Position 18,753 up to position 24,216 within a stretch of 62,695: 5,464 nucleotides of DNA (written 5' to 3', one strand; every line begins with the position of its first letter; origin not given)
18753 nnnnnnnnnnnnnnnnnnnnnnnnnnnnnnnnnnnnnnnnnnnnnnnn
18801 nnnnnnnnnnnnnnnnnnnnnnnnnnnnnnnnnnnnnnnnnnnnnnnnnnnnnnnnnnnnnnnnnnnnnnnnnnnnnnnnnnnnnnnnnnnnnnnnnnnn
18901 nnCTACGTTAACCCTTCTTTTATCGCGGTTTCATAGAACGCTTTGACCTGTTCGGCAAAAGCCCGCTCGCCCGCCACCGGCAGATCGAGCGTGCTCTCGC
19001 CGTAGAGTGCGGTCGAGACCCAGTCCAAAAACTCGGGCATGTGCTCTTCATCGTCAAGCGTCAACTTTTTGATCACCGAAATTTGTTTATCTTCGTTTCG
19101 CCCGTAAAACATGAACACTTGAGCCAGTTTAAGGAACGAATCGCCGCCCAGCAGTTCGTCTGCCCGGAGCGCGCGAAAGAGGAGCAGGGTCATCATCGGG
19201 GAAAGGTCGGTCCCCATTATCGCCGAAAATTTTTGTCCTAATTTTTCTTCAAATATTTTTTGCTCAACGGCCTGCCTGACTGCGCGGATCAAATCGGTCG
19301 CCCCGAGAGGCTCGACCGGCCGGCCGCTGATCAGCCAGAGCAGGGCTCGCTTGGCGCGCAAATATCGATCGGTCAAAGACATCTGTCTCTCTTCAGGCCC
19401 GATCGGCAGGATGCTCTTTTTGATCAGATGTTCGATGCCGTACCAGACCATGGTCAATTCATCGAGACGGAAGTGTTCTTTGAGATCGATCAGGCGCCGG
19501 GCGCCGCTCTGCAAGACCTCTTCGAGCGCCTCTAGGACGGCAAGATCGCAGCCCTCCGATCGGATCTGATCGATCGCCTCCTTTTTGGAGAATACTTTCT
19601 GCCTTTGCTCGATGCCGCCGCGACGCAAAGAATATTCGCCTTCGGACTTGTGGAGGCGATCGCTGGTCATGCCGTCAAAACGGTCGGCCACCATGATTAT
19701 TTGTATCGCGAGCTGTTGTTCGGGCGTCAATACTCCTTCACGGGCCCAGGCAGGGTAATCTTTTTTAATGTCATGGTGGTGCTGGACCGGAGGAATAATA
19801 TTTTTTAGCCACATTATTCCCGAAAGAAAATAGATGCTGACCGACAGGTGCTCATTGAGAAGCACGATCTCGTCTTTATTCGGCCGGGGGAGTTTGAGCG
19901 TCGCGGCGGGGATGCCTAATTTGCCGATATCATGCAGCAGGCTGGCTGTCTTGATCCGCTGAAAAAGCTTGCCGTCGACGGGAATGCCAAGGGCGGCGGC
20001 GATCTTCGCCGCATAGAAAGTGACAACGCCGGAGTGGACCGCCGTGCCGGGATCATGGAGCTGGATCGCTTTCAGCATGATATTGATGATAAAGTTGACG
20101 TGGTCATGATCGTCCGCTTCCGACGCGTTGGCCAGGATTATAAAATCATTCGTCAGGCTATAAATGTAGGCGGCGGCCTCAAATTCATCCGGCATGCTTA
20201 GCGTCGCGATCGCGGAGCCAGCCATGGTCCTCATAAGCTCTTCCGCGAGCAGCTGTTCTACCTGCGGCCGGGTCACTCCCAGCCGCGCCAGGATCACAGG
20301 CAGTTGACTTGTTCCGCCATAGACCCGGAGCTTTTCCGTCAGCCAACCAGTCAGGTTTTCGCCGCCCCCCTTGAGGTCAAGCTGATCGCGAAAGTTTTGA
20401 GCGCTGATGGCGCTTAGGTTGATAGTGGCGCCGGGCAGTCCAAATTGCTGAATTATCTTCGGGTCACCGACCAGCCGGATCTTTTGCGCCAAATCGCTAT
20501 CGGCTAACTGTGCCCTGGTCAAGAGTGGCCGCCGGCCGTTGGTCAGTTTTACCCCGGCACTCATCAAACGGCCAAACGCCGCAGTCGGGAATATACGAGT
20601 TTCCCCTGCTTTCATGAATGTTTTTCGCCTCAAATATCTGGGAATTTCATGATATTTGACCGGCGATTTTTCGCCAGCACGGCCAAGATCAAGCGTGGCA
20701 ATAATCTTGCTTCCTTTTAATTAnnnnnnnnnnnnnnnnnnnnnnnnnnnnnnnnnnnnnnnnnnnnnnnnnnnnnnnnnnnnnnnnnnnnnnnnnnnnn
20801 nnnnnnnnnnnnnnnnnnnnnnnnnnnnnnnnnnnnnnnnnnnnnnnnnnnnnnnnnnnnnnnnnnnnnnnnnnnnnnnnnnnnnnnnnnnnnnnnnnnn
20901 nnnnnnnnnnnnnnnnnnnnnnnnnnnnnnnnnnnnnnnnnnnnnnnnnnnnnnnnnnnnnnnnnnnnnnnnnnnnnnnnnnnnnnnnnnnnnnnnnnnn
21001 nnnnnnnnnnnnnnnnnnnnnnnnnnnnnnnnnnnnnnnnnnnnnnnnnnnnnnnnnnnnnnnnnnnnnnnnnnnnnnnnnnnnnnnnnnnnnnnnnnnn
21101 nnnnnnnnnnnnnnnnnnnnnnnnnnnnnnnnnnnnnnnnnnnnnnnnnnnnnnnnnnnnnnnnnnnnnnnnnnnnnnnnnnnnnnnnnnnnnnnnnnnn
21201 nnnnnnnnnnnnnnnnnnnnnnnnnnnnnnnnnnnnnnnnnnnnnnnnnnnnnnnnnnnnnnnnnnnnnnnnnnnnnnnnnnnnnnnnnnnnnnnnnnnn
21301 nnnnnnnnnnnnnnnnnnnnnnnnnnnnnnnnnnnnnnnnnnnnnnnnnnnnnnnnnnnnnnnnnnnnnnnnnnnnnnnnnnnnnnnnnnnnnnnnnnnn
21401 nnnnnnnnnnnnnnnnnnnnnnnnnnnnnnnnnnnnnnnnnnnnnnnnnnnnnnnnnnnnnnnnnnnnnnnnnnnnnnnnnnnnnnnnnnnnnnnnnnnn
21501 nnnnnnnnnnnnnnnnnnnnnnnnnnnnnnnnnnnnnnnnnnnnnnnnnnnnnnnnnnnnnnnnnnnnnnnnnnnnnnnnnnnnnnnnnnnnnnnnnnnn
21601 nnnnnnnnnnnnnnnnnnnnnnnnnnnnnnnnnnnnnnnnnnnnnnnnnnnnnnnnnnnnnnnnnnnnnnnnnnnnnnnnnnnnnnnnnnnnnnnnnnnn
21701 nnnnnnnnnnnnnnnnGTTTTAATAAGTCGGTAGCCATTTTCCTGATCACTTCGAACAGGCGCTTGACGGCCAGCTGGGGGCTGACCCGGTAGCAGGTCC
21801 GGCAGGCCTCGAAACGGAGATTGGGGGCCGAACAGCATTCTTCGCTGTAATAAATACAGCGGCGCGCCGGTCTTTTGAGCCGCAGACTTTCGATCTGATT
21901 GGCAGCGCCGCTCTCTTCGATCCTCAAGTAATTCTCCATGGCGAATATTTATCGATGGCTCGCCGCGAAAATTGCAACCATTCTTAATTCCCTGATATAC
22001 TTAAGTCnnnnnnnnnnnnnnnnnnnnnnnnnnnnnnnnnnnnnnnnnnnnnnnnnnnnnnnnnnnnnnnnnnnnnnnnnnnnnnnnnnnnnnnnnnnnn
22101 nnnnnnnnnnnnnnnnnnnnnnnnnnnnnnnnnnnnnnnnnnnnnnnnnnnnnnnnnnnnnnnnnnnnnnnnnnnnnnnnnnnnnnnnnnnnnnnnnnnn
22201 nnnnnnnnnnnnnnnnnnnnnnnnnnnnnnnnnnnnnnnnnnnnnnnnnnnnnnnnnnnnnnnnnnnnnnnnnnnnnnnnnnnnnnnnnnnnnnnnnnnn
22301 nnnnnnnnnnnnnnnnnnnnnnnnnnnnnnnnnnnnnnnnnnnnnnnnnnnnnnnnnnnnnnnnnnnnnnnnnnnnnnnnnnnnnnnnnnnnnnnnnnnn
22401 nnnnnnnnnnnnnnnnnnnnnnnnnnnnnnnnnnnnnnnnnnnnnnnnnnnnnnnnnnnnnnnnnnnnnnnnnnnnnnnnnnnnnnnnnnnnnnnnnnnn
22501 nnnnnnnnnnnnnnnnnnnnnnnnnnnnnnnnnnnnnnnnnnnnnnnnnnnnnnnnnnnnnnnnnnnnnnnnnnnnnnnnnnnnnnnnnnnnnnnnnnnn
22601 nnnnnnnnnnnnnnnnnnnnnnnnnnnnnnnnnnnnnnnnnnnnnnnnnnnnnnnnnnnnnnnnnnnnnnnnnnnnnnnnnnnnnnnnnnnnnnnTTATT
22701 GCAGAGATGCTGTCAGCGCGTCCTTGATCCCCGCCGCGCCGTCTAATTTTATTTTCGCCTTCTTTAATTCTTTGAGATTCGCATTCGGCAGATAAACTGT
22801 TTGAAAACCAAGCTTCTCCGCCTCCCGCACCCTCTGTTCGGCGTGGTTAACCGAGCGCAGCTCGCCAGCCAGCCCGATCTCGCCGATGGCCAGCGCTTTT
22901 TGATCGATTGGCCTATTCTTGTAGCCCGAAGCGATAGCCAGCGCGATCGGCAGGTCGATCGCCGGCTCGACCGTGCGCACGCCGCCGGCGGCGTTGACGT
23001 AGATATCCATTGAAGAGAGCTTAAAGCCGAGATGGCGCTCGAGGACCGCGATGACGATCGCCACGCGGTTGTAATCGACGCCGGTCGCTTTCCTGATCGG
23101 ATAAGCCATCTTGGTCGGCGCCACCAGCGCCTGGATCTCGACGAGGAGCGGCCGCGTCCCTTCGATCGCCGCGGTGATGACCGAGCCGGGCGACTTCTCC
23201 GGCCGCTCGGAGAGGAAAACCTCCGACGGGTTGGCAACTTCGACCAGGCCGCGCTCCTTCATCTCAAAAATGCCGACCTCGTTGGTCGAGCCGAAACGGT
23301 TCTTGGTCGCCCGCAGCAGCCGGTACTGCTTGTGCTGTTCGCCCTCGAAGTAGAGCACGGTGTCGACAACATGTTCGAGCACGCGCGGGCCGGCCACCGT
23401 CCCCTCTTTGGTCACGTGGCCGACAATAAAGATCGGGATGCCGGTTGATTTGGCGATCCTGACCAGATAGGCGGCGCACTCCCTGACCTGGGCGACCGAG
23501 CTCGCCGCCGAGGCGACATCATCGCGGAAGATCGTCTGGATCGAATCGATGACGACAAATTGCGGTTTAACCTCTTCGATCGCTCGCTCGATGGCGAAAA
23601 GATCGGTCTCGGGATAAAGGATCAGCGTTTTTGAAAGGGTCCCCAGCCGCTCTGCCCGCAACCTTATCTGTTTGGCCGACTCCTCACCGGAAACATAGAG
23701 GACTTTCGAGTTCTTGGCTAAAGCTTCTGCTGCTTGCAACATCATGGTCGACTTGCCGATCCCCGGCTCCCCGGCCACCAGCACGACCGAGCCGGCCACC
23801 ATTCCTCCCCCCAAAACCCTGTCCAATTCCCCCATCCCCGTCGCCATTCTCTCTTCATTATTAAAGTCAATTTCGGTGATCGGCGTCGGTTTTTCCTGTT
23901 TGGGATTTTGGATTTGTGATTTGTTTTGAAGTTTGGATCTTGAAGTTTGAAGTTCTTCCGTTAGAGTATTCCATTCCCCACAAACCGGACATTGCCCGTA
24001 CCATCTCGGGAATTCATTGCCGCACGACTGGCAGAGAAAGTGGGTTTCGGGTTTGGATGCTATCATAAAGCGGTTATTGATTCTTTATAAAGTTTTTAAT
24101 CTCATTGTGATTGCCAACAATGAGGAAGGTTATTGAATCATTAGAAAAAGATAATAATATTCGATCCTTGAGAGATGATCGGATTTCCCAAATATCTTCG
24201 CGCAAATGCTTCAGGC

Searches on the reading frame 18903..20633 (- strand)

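Call 14: search_protein_families(library=ncbifam, proteins=[window:18903-20633:-], max_evalue=0.00001)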
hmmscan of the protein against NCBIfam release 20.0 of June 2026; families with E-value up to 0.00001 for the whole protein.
window:18903-20633:- (576 aa): 1 family
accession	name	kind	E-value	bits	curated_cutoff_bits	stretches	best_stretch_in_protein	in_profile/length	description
NF053512.1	nitric_RR_NosR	exception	2e-06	27.1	400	1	167-288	163-283/422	response regulator c-di-GMP phosphodiesterase, NosR family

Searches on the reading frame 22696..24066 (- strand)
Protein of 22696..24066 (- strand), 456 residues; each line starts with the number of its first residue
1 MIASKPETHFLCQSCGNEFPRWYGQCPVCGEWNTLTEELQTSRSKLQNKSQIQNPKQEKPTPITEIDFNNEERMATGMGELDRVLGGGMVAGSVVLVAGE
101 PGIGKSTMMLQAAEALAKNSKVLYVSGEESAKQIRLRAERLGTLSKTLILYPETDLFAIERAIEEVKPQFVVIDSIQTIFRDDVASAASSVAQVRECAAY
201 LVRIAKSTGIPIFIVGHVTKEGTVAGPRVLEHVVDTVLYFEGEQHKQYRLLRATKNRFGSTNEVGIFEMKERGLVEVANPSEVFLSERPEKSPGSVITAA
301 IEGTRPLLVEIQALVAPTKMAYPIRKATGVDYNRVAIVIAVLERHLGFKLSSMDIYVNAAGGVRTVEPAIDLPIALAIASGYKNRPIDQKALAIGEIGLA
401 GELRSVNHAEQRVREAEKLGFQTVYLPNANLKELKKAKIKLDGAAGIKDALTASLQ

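Call 14: search_protein_families(library=ncbifam, proteins=[window:22696-24066:-], max_evalue=0.00001)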
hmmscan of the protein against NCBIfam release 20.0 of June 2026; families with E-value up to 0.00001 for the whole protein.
window:22696-24066:- (456 aa): 19 families
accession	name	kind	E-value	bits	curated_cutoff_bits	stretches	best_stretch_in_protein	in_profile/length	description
TIGR00416.1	sms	equivalog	1.2e-185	617.6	403.05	1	5-451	3-454/454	DNA repair protein RadA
NF006799.0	PRK09302.1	equivalog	3.7e-19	68.7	408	1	70-141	251-323/515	circadian clock protein KaiC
TIGR02902.1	spore_lonB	equivalog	1.4e-14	53.7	723.3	1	334-451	408-527/531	ATP-dependent protease LonB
TIGR03881.1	KaiC_arch_4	hypoth_equivalog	4.1e-14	52.8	247.8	1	72-180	1-94/231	KaiC domain-containing protein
TIGR02237.1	recomb_radB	equivalog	8.4e-14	51.9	172.4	1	81-273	1-208/210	DNA repair and recombination protein RadB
TIGR03877.1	thermo_KaiC_1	hypoth_equivalog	5.4e-11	42.4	307.25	1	72-142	2-73/238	KaiC domain-containing protein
TIGR00764.1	lon_rel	equivalog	3.3e-10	39.2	516.6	1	329-434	461-567/608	ATP-dependent protease LonB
TIGR02903.1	spore_lon_C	equivalog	4.1e-10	38.8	678.8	1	339-438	497-596/615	Lon family ATP-dependent protease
TIGR03600.1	phage_DnaB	exception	7.9e-10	38.3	498.65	1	74-138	177-242/421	phage replicative helicase, DnaB family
TIGR03880.1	KaiC_arch_3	hypoth_equivalog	6.3e-09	35.7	249.45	1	77-176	1-116/224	KaiC domain-containing protein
NF004723.0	PRK06067.1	subfamily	5.2e-08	32.7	194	1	71-140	13-83/243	flagellar accessory protein FlaH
NF006861.0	PRK09361.1-1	equivalog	1.4e-07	31.3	278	1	71-214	2-163/235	DNA repair and recombination protein RadB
NF052589.1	ArlH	equivalog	1.7e-07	31.2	215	0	79-132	7-61/229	archaellum protein ArlH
TIGR00665.1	DnaB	equivalog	7.6e-07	28.3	385.25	1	70-138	174-243/435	replicative DNA helicase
TIGR02655.1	circ_KaiC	equivalog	8.6e-07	27.9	546.25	0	71-138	242-310/484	circadian clock protein KaiC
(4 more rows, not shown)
